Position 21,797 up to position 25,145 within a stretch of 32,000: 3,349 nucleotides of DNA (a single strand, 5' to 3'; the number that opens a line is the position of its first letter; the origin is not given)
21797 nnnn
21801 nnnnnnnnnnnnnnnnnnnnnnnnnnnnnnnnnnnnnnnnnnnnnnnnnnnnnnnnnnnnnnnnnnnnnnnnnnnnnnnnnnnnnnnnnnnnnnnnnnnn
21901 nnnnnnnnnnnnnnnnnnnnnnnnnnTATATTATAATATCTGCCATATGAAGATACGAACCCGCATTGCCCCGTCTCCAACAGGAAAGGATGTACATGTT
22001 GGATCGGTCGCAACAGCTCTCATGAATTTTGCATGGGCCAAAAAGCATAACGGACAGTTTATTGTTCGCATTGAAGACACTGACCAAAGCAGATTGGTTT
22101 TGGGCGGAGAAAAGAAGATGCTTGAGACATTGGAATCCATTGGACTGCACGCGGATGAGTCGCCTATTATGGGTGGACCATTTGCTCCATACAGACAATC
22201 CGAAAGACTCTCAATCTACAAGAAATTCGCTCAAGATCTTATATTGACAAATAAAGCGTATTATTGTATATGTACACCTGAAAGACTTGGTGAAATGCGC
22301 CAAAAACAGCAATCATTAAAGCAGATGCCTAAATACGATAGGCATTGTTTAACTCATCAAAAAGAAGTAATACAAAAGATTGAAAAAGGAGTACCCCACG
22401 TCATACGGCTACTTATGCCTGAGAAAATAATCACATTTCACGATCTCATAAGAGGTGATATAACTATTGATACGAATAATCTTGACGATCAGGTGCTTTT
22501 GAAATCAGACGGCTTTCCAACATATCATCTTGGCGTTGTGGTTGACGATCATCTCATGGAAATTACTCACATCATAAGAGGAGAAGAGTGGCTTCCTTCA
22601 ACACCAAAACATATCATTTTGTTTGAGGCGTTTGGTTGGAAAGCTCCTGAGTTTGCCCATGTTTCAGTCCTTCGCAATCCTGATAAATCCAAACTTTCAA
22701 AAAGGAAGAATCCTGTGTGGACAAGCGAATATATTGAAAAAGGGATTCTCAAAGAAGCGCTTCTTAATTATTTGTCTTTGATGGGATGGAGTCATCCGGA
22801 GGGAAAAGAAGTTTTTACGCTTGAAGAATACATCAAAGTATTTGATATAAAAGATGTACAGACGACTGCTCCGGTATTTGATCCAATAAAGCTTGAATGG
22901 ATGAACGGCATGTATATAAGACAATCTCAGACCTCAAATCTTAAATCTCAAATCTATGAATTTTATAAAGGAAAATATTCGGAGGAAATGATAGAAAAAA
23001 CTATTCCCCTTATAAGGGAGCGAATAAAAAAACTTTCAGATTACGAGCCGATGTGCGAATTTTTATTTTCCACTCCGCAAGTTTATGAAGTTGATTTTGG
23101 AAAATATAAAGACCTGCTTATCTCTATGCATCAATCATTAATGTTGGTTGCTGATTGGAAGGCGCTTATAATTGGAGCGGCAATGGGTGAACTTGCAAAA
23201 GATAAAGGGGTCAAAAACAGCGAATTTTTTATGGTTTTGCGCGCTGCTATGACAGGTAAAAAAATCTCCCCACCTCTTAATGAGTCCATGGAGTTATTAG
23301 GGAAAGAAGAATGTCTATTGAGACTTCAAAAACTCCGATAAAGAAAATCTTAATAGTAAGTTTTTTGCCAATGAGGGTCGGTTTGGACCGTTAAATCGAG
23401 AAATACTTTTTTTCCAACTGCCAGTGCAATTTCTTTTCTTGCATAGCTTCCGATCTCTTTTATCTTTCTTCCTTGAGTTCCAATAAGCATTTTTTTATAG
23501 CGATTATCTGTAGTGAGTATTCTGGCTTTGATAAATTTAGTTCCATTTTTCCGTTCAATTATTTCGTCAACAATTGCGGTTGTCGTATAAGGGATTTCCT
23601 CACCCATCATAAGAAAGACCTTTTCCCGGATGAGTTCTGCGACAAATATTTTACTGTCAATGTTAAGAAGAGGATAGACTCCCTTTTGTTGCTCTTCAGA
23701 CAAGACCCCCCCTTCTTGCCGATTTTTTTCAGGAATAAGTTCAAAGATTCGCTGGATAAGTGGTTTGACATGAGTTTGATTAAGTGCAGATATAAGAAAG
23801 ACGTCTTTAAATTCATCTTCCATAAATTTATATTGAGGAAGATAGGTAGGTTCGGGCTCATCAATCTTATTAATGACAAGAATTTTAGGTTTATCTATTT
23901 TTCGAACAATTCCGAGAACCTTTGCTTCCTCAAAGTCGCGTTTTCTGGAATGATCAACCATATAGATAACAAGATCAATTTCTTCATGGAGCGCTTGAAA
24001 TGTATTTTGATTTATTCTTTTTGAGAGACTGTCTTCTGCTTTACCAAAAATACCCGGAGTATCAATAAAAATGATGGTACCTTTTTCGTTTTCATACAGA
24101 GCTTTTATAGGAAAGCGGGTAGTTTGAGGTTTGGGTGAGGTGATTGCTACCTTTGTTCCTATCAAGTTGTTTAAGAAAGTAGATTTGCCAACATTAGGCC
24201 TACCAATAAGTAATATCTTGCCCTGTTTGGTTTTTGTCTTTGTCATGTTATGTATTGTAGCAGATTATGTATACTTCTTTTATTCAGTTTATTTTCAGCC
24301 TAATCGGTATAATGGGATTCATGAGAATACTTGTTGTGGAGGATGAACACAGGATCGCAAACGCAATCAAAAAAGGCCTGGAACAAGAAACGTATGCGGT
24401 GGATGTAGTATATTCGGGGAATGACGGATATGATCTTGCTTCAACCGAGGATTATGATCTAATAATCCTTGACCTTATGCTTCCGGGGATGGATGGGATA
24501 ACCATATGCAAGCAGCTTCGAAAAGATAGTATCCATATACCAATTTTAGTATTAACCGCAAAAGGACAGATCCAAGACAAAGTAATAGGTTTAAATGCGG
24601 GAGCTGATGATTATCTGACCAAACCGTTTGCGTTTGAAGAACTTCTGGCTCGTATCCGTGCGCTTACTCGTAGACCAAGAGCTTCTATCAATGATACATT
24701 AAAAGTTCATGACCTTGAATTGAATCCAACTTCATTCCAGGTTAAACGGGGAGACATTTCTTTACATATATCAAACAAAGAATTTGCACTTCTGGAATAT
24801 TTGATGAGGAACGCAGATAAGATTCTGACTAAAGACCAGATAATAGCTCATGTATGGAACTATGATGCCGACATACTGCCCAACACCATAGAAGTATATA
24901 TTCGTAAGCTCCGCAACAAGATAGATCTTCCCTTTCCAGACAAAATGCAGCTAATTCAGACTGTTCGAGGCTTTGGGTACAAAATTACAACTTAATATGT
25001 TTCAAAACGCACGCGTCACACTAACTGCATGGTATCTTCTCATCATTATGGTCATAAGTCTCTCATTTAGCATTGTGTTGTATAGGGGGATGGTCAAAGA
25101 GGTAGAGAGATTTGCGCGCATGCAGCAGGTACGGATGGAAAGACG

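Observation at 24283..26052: Same pho-box-like direct repeat in front of the two-component genes and the MacAB-like exporter operon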

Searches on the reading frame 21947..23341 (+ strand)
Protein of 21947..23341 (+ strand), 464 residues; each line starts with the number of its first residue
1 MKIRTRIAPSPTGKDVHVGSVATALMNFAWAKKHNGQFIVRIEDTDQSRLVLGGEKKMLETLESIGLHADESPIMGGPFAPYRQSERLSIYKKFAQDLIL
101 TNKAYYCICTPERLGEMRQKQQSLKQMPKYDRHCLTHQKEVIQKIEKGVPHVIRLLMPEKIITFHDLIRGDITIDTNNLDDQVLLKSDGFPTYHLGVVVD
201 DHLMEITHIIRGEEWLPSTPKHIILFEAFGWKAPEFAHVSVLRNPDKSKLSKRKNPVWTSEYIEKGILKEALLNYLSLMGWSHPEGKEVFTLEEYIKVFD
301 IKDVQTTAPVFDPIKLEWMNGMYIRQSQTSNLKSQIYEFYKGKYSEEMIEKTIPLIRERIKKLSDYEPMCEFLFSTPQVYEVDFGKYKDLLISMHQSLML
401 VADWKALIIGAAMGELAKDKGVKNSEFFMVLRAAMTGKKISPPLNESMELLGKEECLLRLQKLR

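Call 6: search_protein_families(library=pfam, proteins=[window:21947-23341:+])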
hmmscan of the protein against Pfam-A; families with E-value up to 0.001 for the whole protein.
window:21947-23341:+ (464 aa): 2 families
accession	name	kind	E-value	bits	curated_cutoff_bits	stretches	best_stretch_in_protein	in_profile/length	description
PF00749.27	tRNA-synt_1c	-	2.1e-96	323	23.4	1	2-318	1-314/314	tRNA synthetases class I (E and Q), catalytic domain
PF19269.4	Anticodon_2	-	5.3e-25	88.9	23.6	1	344-462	11-139/141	Anticodon binding domain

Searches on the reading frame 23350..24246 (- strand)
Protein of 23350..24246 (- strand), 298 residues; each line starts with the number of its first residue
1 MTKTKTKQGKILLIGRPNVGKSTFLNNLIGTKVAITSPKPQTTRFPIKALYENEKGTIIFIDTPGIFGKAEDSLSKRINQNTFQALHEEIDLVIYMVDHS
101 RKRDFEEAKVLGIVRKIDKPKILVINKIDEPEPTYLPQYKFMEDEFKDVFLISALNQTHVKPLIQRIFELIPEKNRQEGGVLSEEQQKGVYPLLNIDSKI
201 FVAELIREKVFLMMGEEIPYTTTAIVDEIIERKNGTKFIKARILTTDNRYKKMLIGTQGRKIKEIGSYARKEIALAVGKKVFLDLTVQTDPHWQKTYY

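Call 6: search_protein_families(library=pfam, proteins=[window:23350-24246:-])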
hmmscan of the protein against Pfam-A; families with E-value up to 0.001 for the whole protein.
window:23350-24246:- (298 aa): 10 families
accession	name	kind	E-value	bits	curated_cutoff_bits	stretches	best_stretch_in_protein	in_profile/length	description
PF01926.29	MMR_HSR1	-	8.8e-27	93.9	21.9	1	10-127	1-113/113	50S ribosome-binding GTPase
PF02421.24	FeoB_N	-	3.4e-12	46.6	27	1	10-134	2-121/156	Ferrous iron transport protein B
PF00350.29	Dynamin_N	-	5.2e-10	40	27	1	11-53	1-42/168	Dynamin family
PF00009.33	GTP_EFTU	-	1.1e-08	35.4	26.5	1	52-172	65-187/188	Elongation factor Tu GTP binding domain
PF04548.22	AIG1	-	5.7e-08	32.8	27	1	10-117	2-110/212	AIG1 family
PF07650.23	KH_2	-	1.5e-06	28.4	22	1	239-286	20-71/78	KH domain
PF02492.25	cobW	-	0.00014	21.9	20.7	1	47-130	74-155/180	CobW/HypB/UreG, nucleotide-binding domain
PF00025.27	Arf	-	0.00015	21.7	22.3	0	4-131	10-128/174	ADP-ribosylation factor family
PF03193.22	RsgA_GTPase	-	0.00023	21.5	30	0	6-66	104-168/174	RsgA GTPase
PF10662.15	PduV-EutP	-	0.00083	19.6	21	0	9-167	2-141/143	Ethanolamine utilisation - propanediol utilisation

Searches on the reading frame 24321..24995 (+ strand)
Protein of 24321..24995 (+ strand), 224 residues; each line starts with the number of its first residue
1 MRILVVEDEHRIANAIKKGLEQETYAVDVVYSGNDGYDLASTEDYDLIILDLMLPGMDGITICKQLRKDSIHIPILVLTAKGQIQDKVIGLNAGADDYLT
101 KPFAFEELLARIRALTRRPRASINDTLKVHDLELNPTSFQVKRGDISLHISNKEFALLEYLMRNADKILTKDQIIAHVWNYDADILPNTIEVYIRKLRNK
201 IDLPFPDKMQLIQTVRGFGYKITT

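Call 6: search_protein_families(library=pfam, proteins=[window:24321-24995:+])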
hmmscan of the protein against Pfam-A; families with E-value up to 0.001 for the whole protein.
window:24321-24995:+ (224 aa): 2 families
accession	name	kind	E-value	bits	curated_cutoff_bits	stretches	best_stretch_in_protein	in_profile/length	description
PF00072.30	Response_reg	-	7.9e-33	113.4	30.2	1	3-113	1-111/111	Response regulator receiver domain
PF00486.34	Trans_reg_C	-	1.2e-24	86.6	26.2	1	148-221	4-76/77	Transcriptional regulatory protein, C terminal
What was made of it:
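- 24321..24995 (+): OmpR/PhoB-family response regulator (224 aa). Phospho-acceptor Asp51. Recognition helix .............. (residues about 187-200). Pfam Response_reg 7.9e-33 and Trans_reg_C 1.2e-24 (call 6).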

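Call 8: find_related_loci(query=window:24321-24995:+, collection=genome_contigs, flank=6000)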
Query window:24321-24995:+ (224 aa) in genome_contigs; peptide patterns used: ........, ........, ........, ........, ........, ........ (x = any residue, [..] = any of these).
292 stretches matched a pattern; 267 encode a relative of the query (tblastn E <= 1e-3); the best 80 are kept; 80 distinct loci.
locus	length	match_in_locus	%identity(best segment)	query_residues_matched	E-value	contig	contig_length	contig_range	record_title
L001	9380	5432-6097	77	1-222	3e-117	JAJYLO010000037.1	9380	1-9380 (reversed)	MAG: bacterium isolate DBS2-1.bin80 NODE_14335_length_9380_cov_3.298498, whole genome shotgun sequence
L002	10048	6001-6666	76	1-222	8e-117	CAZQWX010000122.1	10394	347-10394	MAG TPA_asm: uncultured Gammaproteobacteria bacterium isolate SRP271791_co1_54 genome assembly, contig: k141_370357, who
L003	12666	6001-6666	74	1-222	2e-114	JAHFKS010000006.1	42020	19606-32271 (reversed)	MAG: Candidatus Microgenomates bacterium isolate nzgw415 NODE_788_length_42021_cov_4.231790, whole genome shotgun sequen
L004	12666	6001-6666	76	1-222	5e-113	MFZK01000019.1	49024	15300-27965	MAG: Candidatus Roizmanbacteria bacterium RIFCSPHIGHO2_02_FULL_37_13b rifcsphigho2_02_scaffold_797, whole genome shotgun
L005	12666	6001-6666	74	1-222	4e-112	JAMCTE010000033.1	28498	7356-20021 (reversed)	MAG: Patescibacteria group bacterium isolate FK_Sedi_A_Bin.181 NODE_3396_length_28498_cov_3.00691, whole genome shotgun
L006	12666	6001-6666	76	1-222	2e-112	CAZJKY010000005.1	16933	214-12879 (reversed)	MAG TPA_asm: uncultured Gammaproteobacteria bacterium isolate binchicken_co220_67 genome assembly, contig: NODE_2115_len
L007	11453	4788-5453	72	1-222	9e-112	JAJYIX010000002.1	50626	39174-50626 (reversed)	MAG: bacterium isolate DBS2-1.bin136 NODE_1091_length_50626_cov_1.455672, whole genome shotgun sequence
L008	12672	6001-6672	72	1-224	2e-111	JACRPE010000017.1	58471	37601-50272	MAG: Candidatus Roizmanbacteria bacterium isolate NC_groundwater_1979_Pr3_S-0.2um_40_30 scaffold_422277, whole genome sh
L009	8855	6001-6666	73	1-222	5e-111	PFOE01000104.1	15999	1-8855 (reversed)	MAG: Candidatus Roizmanbacteria bacterium CG_4_10_14_0_2_um_filter_36_35 CG_4_10_14_0.2_scaffold_2267_c, whole genome sh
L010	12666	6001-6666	72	1-222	4e-111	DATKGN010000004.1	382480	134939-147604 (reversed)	MAG TPA_asm: Patescibacteria group bacterium isolate SMAG_U14552 k141_31954, whole genome shotgun sequence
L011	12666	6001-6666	73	1-222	2e-111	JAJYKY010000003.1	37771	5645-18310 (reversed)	MAG: bacterium isolate DBS2-1.bin56 NODE_1815_length_37771_cov_7.614441, whole genome shotgun sequence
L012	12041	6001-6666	74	1-222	1e-110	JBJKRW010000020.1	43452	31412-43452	MAG: Microgenomates group bacterium isolate Bin_68 S1Ck127_1557810_flag_1_multi_6.7947_len_43452, whole genome shotgun s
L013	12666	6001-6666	74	1-223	7e-111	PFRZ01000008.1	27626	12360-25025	MAG: Candidatus Roizmanbacteria bacterium CG_4_9_14_0_2_um_filter_35_15 CG_4_9_14_0.2_um_filter_scaffold_666_c, whole ge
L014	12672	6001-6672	76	1-224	2e-110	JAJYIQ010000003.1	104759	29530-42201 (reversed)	MAG: bacterium isolate DBS2-1.bin128 NODE_321_length_104759_cov_14.657093, whole genome shotgun sequence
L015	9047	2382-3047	71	1-222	2e-110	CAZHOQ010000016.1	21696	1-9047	MAG TPA_asm: uncultured Gammaproteobacteria bacterium isolate SRP093185_co1_203 genome assembly, contig: NODE_1438_lengt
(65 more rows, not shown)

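Call 21: search_solved_structures(query=window:24321-24995:+, max_evalue=1e-20)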
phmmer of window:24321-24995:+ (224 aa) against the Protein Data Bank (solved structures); distinct sequences matched with E-value up to 1e-20: 61 (the best 60 are shown).
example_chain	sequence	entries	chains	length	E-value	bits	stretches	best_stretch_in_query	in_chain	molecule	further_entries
1kgs_A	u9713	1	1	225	4.6e-54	186.9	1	1-220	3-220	DNA BINDING RESPONSE REGULATOR D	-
9dvt_R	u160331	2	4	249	5.2e-44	154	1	2-221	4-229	DNA-binding dual master transcriptional regulator RpaA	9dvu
9ji3_J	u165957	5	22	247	8.9e-44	153.2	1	2-222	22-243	DNA-binding response regulator | Possible two component system response transcriptional positive regulator PhoP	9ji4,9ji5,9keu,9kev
3r0j_A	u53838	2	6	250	9.2e-44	153.2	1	2-222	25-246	POSSIBLE TWO COMPONENT SYSTEM RESPONSE TRANSCRIPTIONAL POSITIVE REGULATOR PHOP | Response regulator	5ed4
2oqr_A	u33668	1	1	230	1e-43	153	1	3-222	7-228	Sensory transduction protein regX3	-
8jo2_H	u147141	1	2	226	1.4e-40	142.8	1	1-222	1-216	DNA-binding transcriptional regulator BasR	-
4s04_A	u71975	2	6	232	1.6e-40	142.6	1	1-222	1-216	DNA-binding transcriptional regulator BasR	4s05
9ket_J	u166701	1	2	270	1.4e-39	139.5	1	45-222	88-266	Possible two component system response transcriptional positive regulator PhoP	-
7lz9_A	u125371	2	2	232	2.5e-39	138.7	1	1-224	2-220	Putative two-component system response regulator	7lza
2gwr_A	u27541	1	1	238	3.3e-39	138.3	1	2-222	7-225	DNA-binding response regulator mtrA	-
1ys6_A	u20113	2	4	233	2.2e-36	129.1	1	2-221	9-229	Transcriptional regulatory protein prrA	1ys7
4kfc_A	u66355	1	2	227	8.7e-35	123.9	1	2-222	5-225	KDP operon transcriptional regulatory protein KdpE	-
4kny_A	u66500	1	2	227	1.5e-34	123.1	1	2-222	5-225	KDP operon transcriptional regulatory protein KdpE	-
6lgq_D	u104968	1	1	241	1.9e-34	122.8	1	2-222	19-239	DNA-binding response regulator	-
3q9s_A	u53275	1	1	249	3.4e-34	121.9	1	2-217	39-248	DNA-binding response regulator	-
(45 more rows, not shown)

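Call 22: search_protein_families(library=ncbifam, proteins=[window:24321-24995:+], max_evalue=0.00001)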
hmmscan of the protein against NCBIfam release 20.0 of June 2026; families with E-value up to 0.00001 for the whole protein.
window:24321-24995:+ (224 aa): 91 families (the best 25 are shown)
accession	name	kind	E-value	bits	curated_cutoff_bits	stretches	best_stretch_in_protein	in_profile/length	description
TIGR01387.1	cztR_silR_copR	subfamily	9e-73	244.5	279.2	1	3-221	1-217/218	heavy metal response regulator transcription factor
NF041734.1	resp_reg_RppA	equivalog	1.1e-68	231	250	1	1-223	1-228/229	two-component system response regulator RppA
TIGR02154.1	PhoB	equivalog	2.7e-61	206.7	296.2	1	2-222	4-225/226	phosphate regulon transcriptional regulator PhoB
NF008567.0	PRK11517.1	equivalog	3.4e-61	206.4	353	1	1-223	1-219/223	response regulator transcription factor HprR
NF007346.1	PRK09836.1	equivalog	1.3e-60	205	420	1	1-222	1-221/227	copper/silver response regulator transcription factor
NF040689.1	MtrAB_MtrA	equivalog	9.4e-59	198.4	300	1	3-222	1-218/219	MtrAB system response regulator MtrA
NF007928.2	PRK10643.1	equivalog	1.7e-58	197.8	330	1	1-221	1-215/216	two-component system response regulator PmrA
NF045991.1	RespRegCtrARhodob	equivalog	6.6e-54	183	350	1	1-221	1-220/224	response regulator transcription factor CtrA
NF040534.1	resp_reg_YycF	equivalog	1.2e-53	181.7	340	1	2-222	2-227/231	response regulator YycF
NF012023.0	PRK15479.1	equivalog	2.6e-52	177.6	337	1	1-222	1-217/224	transcriptional regulator TctD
NF053854.1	RespRegPhoBBctds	equivalog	7.7e-52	175.9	270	1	3-222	1-224/225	two-component system response regulator PhoB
NF007663.1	PRK10336.1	equivalog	4.5e-51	173.7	345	1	1-222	1-216/219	quorum sensing response regulator transcription factor QseB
NF045944.1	ResRegRpaBCyano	equivalog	2.9e-50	170.8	330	1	4-222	1-227/229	response regulator transcription factor RpaB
NF041733.1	resp_reg_CseB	equivalog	3.6e-50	170.4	350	1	2-223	2-227/228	two-component system response regulator CseB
NF008296.0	PRK11083.1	equivalog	5.2e-49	166.7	273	1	2-222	5-225/228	two-component system response regulator CreB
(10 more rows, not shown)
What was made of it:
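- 24321..24995 (+): Below every NCBIfam equivalog cut-off (call 22).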

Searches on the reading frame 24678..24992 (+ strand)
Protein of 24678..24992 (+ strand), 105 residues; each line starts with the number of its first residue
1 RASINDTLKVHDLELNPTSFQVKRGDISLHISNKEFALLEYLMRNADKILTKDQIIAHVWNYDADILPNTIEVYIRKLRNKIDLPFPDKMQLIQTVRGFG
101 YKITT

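Call 55: search_solved_structures(query=window:24678-24992:+, max_evalue=1e-8, show_alignments=3)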
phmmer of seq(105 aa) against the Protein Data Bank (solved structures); distinct sequences matched with E-value up to 1e-8: 39.
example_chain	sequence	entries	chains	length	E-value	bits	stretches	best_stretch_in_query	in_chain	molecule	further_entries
3rjp_A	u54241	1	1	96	3.8e-22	81.8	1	11-103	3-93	CovR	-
6kyx_A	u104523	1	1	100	1.6e-16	63.8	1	6-103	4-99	DNA-binding response regulator ArlR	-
6is4_A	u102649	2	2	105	1.8e-16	63.5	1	5-103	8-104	Response regulator ArlR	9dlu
1gxp_A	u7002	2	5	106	2.4e-16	63.1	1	4-105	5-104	PHOSPHATE REGULON TRANSCRIPTIONAL REGULATORY PROTEIN | PHOSPHATE REGULON TRANSCRIPTIONAL REGULATORY PROTEIN PHOB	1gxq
1qqi_A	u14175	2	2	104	2.5e-16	63.1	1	4-105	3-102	PHOSPHATE REGULON TRANSCRIPTIONAL REGULATORY PROTEIN PHOB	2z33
6iju_A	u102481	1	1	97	3e-16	62.8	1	7-103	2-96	DNA-binding response regulator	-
3t72_A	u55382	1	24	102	4.4e-16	62.3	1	6-105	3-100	Phosphate regulon transcriptional regulatory protein phoB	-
1kgs_A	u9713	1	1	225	1e-15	61.1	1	8-101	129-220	DNA BINDING RESPONSE REGULATOR D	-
2oqr_A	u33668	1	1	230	6.1e-14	55.4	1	26-103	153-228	Sensory transduction protein regX3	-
2pmu_A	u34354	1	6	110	1.2e-13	54.5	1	7-103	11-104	response regulator PHOP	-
2jzy_A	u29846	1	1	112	1.6e-13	54.1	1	12-103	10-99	Transcriptional regulatory protein PcoR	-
2rv8_A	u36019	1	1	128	1.9e-13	53.8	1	7-103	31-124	DNA-binding response regulator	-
9ji3_J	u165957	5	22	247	8.4e-13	51.8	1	8-103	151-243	DNA-binding response regulator | Possible two component system response transcriptional positive regulator PhoP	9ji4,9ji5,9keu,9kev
3r0j_A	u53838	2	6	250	8.6e-13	51.7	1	8-103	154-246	POSSIBLE TWO COMPONENT SYSTEM RESPONSE TRANSCRIPTIONAL POSITIVE REGULATOR PHOP | Response regulator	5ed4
9ket_J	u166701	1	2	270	1e-12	51.5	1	8-103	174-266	Possible two component system response transcriptional positive regulator PhoP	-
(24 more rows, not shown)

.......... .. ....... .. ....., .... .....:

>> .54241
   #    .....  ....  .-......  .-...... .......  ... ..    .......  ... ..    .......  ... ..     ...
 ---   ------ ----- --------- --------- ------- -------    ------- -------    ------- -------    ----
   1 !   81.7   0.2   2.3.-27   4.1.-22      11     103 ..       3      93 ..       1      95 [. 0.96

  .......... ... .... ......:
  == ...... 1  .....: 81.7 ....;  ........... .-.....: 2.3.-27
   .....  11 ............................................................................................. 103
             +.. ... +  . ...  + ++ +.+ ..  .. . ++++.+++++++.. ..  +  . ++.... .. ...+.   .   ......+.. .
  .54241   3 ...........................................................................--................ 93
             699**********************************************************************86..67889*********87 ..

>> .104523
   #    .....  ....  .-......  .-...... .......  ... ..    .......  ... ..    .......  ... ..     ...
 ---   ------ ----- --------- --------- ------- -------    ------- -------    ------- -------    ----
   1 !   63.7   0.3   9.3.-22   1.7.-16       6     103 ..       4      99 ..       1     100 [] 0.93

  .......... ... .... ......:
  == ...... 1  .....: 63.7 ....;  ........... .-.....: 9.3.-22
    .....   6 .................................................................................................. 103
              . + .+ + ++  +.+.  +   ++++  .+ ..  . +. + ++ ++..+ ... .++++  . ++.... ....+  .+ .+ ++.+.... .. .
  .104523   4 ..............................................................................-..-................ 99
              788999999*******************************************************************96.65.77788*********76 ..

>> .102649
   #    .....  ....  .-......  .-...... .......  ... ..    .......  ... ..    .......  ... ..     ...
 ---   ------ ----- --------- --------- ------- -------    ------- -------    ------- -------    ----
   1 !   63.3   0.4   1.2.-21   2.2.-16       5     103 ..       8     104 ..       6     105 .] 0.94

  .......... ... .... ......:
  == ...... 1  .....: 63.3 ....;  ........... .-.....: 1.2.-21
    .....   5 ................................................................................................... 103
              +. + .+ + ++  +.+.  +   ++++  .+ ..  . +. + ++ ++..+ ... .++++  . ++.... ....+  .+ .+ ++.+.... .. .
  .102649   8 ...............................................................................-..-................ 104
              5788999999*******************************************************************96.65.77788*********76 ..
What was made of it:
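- On OmpR/PhoB-family response regulator: PDB matches CovR, ArlR, PhoB and DrrD (calls 21, 55).
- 24321..24995 (+): The DNA-binding domain is closest to CovR 3RJP, then ArlR and PhoB (call 55).
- Closest known: PhoB / pho box. Same: The PhoB DNA-binding domain is among the closest solved structures (1GXP, 2.4e-16; call 55).
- Closest known: CovR / ArlR DNA-binding domains. Same: They share the helix pattern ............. (call 55).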
